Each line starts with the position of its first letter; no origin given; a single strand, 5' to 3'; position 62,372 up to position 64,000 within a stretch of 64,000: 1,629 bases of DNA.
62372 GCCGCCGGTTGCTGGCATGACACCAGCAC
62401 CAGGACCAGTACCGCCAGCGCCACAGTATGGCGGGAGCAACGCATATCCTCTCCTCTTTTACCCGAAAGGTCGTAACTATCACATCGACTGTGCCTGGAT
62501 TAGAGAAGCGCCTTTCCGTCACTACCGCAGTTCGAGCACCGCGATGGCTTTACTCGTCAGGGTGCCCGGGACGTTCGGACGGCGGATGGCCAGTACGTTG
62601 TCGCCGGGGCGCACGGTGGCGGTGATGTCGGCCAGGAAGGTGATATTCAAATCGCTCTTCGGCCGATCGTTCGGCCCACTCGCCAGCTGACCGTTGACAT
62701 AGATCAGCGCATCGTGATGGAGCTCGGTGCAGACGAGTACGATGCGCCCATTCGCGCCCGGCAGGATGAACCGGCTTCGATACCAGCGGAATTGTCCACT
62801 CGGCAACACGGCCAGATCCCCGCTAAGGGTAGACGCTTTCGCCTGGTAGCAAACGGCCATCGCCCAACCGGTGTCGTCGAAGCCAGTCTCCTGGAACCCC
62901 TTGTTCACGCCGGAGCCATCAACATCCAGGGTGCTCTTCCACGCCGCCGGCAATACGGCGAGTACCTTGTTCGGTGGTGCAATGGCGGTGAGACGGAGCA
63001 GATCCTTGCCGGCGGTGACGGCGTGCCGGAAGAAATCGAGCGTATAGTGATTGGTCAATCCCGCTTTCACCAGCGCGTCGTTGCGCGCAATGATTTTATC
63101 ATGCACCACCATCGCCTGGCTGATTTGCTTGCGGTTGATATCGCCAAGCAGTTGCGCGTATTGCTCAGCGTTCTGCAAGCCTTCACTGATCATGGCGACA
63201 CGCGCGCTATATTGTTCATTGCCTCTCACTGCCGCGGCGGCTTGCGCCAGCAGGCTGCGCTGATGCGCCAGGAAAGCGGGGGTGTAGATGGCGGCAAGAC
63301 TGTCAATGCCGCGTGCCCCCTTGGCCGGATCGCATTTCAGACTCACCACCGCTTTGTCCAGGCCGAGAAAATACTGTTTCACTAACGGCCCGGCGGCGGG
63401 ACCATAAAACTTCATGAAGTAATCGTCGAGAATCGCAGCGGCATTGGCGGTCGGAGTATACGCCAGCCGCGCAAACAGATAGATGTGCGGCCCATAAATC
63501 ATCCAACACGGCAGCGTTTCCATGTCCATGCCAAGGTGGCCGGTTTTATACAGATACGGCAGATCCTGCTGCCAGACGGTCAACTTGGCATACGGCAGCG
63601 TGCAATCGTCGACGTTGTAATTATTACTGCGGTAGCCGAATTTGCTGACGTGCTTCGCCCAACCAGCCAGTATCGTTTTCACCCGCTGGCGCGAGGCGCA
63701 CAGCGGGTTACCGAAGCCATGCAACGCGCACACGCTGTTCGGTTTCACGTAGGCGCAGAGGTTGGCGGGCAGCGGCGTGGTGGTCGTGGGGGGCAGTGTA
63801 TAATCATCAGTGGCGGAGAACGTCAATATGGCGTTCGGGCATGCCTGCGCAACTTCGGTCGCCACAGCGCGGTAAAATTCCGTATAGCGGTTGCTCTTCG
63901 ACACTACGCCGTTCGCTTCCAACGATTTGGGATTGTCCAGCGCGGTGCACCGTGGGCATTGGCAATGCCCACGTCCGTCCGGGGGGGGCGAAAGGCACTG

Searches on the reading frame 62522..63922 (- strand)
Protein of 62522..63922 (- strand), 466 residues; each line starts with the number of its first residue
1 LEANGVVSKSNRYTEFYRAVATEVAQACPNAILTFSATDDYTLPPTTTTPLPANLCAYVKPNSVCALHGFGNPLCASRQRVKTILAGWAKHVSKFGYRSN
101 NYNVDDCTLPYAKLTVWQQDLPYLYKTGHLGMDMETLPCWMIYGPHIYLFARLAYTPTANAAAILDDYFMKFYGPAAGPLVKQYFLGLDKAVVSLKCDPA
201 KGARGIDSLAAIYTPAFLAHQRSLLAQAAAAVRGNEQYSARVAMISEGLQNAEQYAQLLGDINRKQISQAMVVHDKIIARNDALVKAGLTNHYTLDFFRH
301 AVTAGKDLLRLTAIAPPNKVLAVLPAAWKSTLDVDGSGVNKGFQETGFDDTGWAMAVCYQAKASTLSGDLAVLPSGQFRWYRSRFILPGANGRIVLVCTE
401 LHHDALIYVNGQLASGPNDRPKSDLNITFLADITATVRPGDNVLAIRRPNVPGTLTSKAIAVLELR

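Call 28: search_protein_families(library=pfam, proteins=[window:62522-63922:-])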
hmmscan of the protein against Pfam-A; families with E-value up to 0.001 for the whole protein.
window:62522-63922:- (466 aa): 1 family
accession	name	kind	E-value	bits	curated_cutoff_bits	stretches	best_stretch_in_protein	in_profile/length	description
PF16126.11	DUF4838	-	5.6e-14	52.4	26.6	1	5-184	146-323/325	Domain of unknown function (DUF4838)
